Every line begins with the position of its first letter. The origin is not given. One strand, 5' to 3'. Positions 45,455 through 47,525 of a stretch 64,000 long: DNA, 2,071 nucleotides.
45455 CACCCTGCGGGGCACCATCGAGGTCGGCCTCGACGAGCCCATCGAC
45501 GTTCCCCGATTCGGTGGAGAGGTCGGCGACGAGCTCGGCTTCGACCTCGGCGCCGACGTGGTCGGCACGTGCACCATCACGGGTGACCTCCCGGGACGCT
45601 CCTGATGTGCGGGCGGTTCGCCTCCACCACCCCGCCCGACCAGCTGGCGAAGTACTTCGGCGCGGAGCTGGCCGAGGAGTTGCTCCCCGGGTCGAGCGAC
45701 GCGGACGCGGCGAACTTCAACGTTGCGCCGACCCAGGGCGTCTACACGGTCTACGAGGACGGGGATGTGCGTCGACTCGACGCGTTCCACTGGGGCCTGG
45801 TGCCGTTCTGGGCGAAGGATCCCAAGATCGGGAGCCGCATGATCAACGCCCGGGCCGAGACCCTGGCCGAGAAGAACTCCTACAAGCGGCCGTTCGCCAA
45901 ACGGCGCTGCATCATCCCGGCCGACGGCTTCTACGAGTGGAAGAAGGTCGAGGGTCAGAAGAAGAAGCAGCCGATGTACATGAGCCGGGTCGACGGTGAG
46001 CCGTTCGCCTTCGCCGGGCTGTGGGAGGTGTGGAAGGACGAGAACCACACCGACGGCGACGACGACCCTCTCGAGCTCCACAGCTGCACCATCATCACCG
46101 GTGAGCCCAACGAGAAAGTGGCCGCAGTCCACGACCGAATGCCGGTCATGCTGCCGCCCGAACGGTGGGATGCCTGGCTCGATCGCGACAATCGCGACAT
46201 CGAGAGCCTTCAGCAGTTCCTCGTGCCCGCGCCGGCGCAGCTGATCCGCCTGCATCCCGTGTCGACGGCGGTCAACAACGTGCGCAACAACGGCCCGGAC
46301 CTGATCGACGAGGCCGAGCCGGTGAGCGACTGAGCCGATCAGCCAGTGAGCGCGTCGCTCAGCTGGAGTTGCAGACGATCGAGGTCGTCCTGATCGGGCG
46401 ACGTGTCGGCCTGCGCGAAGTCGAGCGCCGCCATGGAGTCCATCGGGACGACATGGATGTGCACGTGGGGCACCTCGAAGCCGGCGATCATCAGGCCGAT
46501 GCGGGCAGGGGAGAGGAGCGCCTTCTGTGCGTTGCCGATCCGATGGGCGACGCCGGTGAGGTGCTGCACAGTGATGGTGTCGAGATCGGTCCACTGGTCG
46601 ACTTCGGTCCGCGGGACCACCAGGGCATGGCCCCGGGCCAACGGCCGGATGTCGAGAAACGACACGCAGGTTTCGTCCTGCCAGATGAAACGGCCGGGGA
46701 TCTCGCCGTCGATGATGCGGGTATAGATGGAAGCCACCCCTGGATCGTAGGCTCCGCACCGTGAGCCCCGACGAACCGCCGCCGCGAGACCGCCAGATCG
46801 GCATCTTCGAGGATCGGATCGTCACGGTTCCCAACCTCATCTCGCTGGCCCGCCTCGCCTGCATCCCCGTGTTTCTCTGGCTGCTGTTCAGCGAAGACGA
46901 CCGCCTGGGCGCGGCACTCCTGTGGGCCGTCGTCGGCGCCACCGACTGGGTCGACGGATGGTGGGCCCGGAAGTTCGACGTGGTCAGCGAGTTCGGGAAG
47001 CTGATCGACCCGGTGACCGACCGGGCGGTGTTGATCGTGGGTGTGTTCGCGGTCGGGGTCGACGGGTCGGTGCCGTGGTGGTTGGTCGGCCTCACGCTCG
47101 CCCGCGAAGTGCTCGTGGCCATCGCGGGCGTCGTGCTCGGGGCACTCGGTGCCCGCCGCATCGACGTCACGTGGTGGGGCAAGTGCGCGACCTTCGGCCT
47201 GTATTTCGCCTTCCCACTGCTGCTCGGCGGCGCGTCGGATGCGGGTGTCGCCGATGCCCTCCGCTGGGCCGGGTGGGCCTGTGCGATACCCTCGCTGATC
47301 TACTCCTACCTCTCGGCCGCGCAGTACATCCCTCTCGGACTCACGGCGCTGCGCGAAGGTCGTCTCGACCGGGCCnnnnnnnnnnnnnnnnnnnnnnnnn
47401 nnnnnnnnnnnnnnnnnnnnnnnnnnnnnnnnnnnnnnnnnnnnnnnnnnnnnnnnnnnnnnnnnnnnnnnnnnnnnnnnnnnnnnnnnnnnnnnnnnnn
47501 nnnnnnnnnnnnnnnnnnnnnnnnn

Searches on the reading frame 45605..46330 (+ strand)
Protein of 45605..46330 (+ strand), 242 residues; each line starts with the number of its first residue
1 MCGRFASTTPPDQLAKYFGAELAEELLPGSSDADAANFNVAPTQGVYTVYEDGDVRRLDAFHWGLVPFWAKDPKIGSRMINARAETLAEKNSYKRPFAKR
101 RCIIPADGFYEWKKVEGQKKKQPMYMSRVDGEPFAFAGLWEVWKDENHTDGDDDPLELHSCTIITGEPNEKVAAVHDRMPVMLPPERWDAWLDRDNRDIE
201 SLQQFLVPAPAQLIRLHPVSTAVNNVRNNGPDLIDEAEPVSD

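Call 33: search_protein_families(library=pfam, proteins=[window:45605-46330:+], max_evalue=0.00001)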
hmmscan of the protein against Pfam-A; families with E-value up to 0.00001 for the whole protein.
window:45605-46330:+ (242 aa): 1 family
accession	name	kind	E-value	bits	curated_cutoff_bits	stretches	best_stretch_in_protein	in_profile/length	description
PF02586.19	SRAP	-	8.8e-77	257.9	27.1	1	1-226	1-214/214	SOS response associated peptidase (SRAP)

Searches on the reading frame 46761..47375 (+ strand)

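Call 35: search_protein_families(library=pfam, proteins=[window:46761-47375:+], max_evalue=0.00001)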
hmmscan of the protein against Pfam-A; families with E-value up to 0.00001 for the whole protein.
window:46761-47375:+ (205 aa): 1 family
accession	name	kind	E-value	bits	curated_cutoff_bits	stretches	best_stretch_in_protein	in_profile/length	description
PF01066.26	CDP-OH_P_transf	-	3.7e-34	118.8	22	1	22-176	2-151/152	CDP-alcohol phosphatidyltransferase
